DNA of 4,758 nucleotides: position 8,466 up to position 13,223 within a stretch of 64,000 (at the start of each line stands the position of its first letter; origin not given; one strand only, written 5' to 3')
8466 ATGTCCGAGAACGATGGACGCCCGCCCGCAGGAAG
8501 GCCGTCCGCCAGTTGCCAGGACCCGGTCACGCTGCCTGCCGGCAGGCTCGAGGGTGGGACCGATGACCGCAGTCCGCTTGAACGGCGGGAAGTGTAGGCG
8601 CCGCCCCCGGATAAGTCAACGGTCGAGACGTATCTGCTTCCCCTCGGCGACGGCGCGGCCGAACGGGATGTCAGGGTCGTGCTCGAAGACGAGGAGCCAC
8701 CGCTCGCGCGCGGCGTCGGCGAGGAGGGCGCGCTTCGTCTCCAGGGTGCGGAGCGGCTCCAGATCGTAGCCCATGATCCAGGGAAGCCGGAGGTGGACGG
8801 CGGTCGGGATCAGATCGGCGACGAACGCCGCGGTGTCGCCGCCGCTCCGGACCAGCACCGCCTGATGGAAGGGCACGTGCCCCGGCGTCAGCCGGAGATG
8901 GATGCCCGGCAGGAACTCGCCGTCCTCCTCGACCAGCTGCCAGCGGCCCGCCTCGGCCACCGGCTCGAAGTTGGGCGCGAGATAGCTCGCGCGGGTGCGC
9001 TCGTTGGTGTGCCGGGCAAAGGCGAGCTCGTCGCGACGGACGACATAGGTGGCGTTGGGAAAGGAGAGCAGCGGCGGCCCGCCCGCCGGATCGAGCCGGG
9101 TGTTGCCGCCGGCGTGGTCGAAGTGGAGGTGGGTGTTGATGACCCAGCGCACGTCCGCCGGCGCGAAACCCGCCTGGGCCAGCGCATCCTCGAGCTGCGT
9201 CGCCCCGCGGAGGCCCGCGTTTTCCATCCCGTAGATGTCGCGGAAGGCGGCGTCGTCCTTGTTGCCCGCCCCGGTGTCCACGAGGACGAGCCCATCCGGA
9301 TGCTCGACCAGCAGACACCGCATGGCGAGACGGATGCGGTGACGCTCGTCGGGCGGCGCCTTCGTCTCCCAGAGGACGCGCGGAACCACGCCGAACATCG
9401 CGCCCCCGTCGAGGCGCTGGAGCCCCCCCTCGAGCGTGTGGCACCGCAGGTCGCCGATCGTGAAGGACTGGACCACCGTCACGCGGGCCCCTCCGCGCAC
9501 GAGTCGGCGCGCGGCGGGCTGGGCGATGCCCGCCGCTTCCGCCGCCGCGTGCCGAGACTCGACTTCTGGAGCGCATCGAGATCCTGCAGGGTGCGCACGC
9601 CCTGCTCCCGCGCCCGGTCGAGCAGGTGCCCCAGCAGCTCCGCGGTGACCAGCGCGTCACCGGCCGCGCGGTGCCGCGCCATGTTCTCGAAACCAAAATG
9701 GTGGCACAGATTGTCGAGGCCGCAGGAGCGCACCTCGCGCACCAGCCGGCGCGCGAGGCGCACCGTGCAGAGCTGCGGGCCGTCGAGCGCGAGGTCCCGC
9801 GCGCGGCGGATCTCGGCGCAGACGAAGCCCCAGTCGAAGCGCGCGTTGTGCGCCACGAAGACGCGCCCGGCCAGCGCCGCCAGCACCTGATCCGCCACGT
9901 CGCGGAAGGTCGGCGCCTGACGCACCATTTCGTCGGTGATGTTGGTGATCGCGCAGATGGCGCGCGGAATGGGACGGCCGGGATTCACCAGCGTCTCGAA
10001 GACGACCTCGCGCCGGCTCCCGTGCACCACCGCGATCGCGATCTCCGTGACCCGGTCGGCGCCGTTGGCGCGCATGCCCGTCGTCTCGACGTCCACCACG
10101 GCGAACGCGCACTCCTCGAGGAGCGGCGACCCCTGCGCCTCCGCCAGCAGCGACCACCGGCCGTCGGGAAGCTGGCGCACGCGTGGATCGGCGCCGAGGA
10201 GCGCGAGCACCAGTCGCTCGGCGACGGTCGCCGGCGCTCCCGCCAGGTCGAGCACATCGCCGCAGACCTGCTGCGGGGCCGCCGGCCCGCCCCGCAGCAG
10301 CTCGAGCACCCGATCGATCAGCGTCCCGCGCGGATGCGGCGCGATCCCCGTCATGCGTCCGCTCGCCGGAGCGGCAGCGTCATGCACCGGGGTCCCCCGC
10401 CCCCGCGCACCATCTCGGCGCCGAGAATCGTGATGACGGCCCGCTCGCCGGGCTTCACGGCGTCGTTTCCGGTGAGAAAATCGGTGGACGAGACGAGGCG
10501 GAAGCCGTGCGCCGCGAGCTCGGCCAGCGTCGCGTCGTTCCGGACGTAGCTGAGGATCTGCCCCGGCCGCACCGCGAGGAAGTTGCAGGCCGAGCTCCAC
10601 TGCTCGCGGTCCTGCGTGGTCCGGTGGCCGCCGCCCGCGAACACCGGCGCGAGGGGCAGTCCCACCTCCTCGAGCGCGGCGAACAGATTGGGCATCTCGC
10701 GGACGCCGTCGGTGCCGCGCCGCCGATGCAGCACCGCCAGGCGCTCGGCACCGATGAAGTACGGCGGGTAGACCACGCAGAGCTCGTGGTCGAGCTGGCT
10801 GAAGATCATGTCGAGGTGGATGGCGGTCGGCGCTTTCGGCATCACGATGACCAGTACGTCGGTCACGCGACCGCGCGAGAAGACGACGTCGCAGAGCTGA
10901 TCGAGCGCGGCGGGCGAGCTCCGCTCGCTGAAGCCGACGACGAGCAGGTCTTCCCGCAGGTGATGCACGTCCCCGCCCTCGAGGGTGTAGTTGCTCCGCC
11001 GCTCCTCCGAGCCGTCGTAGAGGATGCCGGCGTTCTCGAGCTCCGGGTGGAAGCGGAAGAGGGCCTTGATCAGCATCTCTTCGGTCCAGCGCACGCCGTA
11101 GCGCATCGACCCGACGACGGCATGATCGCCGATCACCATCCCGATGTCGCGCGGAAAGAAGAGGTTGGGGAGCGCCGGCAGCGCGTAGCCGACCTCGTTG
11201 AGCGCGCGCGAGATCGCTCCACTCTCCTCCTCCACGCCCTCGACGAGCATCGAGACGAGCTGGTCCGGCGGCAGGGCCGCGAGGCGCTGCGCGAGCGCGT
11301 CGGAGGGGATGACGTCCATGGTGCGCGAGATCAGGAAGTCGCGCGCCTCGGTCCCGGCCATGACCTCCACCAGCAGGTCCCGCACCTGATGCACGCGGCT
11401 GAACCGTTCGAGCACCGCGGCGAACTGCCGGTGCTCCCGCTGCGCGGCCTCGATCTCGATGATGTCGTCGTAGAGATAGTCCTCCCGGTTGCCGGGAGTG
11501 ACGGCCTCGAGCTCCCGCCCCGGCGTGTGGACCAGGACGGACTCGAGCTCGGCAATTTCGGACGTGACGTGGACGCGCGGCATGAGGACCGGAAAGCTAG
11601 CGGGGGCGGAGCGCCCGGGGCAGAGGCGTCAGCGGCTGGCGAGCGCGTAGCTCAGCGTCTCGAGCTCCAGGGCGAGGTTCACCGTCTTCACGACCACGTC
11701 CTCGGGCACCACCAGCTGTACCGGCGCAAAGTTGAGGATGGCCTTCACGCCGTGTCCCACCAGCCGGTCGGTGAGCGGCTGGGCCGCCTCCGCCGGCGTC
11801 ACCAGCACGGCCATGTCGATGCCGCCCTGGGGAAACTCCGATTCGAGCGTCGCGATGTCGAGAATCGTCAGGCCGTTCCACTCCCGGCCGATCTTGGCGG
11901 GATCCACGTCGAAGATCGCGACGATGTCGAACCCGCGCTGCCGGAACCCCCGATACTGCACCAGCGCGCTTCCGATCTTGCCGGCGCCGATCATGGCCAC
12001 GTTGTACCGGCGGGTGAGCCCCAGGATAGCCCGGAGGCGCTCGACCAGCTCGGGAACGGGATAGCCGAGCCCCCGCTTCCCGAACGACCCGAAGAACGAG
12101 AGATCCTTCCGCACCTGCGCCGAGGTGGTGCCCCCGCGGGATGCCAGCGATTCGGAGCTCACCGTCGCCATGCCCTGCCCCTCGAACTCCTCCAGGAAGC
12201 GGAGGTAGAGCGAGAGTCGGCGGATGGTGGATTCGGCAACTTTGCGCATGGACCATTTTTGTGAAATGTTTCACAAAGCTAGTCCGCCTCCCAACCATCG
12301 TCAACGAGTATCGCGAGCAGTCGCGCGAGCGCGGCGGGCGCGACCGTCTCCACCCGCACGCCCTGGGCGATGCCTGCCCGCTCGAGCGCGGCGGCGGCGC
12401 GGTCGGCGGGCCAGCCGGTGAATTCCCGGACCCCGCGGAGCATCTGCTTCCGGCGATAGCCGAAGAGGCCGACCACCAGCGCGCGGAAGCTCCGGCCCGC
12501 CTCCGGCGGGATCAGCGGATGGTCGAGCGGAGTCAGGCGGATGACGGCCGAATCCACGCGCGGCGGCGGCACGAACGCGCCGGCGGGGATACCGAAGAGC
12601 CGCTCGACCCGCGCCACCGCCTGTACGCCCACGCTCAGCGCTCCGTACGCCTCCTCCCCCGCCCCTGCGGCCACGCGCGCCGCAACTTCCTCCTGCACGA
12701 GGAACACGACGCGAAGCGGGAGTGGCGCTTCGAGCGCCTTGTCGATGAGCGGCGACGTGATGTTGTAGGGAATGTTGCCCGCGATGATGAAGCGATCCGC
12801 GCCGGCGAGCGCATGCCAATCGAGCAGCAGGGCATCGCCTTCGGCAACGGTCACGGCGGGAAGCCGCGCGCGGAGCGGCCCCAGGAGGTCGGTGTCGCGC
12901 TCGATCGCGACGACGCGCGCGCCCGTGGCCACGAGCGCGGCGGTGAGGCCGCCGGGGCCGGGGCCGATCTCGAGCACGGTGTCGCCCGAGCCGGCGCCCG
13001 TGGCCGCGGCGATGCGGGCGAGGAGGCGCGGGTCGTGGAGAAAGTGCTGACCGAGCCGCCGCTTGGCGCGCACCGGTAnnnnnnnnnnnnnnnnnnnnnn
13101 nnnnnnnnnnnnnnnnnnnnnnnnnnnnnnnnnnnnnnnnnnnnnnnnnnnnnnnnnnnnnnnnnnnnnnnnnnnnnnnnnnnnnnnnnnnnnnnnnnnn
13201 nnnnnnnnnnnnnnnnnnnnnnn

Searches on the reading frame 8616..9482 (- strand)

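Call 43: search_protein_families(library=pfam, proteins=[window:8616-9482:-], max_evalue=0.000001)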
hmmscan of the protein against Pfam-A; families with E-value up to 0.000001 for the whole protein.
window:8616-9482:- (288 aa): 1 family
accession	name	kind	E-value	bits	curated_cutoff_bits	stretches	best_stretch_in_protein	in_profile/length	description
PF00753.33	Lactamase_B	-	2.7e-26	93.2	22.7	1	56-265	8-193/196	Metallo-beta-lactamase superfamily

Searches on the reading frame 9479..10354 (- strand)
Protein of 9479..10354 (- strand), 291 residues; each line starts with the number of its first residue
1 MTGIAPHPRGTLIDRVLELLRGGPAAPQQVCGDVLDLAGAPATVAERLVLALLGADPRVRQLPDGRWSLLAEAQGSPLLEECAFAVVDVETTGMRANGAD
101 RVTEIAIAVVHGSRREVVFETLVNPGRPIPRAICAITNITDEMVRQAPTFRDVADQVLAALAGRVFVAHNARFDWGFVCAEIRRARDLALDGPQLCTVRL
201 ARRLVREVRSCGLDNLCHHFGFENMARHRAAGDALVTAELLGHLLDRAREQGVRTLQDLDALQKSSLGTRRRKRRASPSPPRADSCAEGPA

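Call 43: search_protein_families(library=pfam, proteins=[window:9479-10354:-], max_evalue=0.000001)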
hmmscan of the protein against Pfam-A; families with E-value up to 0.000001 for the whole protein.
window:9479-10354:- (291 aa): 1 family
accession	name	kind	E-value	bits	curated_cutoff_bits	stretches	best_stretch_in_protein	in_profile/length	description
PF00929.31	RNase_T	-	8.7e-33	114.6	24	1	86-241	2-164/164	Exonuclease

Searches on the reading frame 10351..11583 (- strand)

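Call 43: search_protein_families(library=pfam, proteins=[window:10351-11583:-], max_evalue=0.000001)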
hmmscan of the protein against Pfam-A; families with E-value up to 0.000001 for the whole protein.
window:10351-11583:- (410 aa): 1 family
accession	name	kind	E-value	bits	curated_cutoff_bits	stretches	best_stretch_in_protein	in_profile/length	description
PF02274.22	ADI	-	8.6e-59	199.9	22.8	1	37-407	4-377/377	Arginine deiminase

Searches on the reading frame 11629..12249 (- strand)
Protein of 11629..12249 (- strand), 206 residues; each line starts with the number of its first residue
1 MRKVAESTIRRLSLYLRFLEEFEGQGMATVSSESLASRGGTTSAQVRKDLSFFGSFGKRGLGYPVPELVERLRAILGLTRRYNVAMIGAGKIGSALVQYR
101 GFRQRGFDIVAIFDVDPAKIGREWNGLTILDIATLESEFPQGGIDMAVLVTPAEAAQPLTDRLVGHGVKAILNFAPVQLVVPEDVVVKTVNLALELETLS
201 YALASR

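Call 43: search_protein_families(library=pfam, proteins=[window:11629-12249:-], max_evalue=0.000001)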
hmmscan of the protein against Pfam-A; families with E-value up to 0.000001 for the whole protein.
window:11629-12249:- (206 aa): 2 families
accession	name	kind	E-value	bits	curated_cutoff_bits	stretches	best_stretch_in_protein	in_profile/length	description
PF02629.25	CoA_binding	-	3e-21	76.4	22.3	1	80-177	2-97/97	CoA binding domain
PF06971.19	Put_DNA-bind_N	-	4.1e-18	65.6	27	1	3-51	1-49/49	Putative DNA-binding protein N-terminus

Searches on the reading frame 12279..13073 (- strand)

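Call 43: search_protein_families(library=pfam, proteins=[window:12279-13073:-], max_evalue=0.000001)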
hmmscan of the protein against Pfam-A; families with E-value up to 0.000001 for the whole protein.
window:12279-13073:- (264 aa): 1 family
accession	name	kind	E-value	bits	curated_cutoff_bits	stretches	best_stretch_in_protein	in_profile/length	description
PF00398.26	RrnaAD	-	3e-48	164.6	24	1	2-254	3-259/263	Ribosomal RNA adenine dimethylase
